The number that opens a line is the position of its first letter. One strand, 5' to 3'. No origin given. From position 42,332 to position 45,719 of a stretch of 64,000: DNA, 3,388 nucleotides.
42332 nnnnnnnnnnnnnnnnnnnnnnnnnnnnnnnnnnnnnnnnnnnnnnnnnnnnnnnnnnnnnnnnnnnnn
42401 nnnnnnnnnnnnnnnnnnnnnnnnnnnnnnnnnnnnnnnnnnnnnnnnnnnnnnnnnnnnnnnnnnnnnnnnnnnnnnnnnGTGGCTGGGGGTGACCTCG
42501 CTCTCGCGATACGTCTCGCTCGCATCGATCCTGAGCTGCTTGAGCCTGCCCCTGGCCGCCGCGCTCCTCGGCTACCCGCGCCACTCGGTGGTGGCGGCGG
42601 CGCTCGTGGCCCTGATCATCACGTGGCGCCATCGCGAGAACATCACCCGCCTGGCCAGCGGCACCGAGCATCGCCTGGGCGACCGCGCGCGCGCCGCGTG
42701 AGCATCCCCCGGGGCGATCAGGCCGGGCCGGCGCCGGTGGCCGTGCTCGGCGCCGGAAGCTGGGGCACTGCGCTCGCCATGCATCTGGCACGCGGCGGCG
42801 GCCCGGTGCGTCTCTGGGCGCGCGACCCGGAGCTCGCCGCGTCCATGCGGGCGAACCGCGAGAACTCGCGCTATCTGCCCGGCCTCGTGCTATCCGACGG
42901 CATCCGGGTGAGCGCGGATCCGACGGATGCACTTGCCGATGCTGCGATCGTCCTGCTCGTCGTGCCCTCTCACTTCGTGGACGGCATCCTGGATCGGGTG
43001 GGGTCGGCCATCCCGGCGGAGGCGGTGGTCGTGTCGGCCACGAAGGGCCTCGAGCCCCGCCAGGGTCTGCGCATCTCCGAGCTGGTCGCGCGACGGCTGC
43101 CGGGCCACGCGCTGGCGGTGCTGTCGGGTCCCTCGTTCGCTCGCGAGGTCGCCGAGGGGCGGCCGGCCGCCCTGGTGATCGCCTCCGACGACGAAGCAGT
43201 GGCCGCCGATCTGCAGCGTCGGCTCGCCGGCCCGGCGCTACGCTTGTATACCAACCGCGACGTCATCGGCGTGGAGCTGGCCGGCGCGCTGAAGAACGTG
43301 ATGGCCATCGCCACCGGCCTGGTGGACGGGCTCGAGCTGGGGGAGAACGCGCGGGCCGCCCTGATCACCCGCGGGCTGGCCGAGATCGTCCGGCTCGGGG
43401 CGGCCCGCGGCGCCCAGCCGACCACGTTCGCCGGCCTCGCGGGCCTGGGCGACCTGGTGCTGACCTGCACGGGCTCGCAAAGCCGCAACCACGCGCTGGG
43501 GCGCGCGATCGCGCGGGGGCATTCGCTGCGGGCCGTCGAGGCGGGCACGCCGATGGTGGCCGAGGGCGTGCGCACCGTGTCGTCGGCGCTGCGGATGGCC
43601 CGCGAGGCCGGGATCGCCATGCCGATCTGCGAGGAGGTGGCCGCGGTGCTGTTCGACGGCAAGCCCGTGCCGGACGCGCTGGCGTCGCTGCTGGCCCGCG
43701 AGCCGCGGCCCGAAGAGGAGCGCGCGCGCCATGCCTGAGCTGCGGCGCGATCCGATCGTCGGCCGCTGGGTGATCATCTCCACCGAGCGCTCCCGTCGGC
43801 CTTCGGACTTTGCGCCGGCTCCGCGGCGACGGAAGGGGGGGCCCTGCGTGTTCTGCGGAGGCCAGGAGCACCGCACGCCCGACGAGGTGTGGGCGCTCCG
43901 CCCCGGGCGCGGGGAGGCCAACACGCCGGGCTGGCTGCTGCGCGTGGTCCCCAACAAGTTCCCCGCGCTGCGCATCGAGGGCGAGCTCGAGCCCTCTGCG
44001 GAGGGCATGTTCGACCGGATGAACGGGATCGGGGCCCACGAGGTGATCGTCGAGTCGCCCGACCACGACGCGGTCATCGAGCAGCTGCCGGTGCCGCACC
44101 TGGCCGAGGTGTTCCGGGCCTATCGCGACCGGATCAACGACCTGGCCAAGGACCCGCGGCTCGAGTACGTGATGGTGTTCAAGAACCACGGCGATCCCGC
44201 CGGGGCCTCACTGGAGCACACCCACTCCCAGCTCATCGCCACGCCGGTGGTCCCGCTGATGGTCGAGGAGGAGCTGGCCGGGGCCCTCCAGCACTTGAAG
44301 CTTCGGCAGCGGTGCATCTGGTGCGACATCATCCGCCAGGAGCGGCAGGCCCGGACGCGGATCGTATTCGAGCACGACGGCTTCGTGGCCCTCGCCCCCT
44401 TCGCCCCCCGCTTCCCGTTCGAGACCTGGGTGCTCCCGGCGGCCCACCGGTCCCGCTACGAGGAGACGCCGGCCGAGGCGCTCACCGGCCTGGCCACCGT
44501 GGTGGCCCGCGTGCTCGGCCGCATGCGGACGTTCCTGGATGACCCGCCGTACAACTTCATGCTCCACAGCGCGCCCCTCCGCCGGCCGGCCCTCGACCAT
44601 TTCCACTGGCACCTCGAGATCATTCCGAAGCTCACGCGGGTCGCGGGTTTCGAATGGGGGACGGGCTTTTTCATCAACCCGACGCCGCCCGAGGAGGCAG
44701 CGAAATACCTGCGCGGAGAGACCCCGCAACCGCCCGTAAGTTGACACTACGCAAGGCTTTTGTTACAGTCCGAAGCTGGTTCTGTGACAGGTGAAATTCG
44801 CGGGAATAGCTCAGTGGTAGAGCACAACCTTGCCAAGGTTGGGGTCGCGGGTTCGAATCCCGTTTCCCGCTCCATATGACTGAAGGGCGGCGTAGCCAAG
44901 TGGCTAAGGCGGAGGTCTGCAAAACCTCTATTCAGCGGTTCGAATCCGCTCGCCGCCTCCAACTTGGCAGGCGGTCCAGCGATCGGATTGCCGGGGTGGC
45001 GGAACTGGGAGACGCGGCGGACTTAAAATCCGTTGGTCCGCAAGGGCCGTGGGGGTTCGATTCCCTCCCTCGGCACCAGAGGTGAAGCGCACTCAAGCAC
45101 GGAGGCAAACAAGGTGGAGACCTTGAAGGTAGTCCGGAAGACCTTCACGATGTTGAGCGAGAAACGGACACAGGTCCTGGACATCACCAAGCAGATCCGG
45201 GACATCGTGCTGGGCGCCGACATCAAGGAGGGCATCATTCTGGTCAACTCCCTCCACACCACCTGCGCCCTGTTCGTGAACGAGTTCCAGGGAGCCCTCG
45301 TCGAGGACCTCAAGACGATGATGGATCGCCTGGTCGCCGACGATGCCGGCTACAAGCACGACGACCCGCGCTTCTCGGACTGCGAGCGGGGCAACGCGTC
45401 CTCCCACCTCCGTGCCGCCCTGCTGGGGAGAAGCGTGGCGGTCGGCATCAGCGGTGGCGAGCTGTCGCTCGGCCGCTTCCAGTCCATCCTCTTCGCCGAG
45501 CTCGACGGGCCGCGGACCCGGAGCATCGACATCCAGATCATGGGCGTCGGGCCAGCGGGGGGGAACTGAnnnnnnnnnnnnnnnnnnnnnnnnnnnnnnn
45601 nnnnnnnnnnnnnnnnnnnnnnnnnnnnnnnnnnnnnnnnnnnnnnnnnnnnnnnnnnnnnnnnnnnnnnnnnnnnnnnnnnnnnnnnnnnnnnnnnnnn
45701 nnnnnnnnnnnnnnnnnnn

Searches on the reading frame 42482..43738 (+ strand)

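Call 55: search_protein_families(library=pfam, proteins=[window:42482-43738:+], max_evalue=0.001)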
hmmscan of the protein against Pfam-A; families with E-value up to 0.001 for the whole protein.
window:42482-43738:+ (418 aa): 6 families
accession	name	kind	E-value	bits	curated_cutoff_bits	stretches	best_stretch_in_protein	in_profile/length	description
PF07479.19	NAD_Gly3P_dh_C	-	1.5e-52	178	25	1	260-400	1-141/142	NAD-dependent glycerol-3-phosphate dehydrogenase C-terminus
PF01210.29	NAD_Gly3P_dh_N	-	7.9e-50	169.3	23.1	1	86-240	2-157/158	NAD-dependent glycerol-3-phosphate dehydrogenase N-terminus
PF20618.3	GPD_NAD_C_bact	-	2e-20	73.5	27.6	1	320-386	1-66/66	Bacterial GPD, NAD-dependent C-terminal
PF03807.23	F420_oxidored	-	1e-08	36.1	21.6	1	86-188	2-93/94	NADP oxidoreductase coenzyme F420-dependent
PF02558.23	ApbA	-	4.8e-06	26.7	22.2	1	86-192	1-105/150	Ketopantoate reductase PanE/ApbA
PF03446.21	NAD_binding_2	-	0.00021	21.8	21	1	86-185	2-91/161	NAD binding domain of 6-phosphogluconate dehydrogenase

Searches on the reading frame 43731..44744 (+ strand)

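Call 55: search_protein_families(library=pfam, proteins=[window:43731-44744:+], max_evalue=0.001)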
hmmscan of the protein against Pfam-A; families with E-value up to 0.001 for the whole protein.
window:43731-44744:+ (337 aa): 5 families
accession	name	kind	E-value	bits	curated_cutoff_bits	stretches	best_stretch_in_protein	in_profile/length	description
PF01087.27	GalP_UDP_transf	-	4.7e-12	47.2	22.1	1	71-175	76-184/184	Galactose-1-phosphate uridyl transferase, N-terminal domain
PF16268.10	DUF4921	-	2.9e-11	43.4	28.5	1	133-322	209-388/425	Domain of unknown function (DUF4921)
PF02744.22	GalP_UDP_tr_C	-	7.3e-10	39.3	29.2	1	196-304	16-124/165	Galactose-1-phosphate uridyl transferase, C-terminal domain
PF01230.28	HIT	-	9.1e-07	29.9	21.5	1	205-295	2-92/98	HIT domain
PF16285.10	DUF4931_N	-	1.6e-05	25.4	24.1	1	104-170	54-120/124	Domain of unknown function (DUF4931) N-terminal domain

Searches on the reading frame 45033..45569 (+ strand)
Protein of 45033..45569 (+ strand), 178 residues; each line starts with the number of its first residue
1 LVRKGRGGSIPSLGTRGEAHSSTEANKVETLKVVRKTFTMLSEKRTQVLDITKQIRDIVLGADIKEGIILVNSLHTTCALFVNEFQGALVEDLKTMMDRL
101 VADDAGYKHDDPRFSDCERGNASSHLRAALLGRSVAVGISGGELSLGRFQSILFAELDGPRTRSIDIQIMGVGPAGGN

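Call 36: search_protein_families(library=pfam, proteins=[window:45033-45569:+])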
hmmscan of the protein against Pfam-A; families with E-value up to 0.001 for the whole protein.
window:45033-45569:+ (178 aa): 1 family
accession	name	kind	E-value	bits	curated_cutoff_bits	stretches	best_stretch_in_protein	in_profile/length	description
PF01894.22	UPF0047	-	9.8e-31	106.8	27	1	50-169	1-117/117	Uncharacterised protein family UPF0047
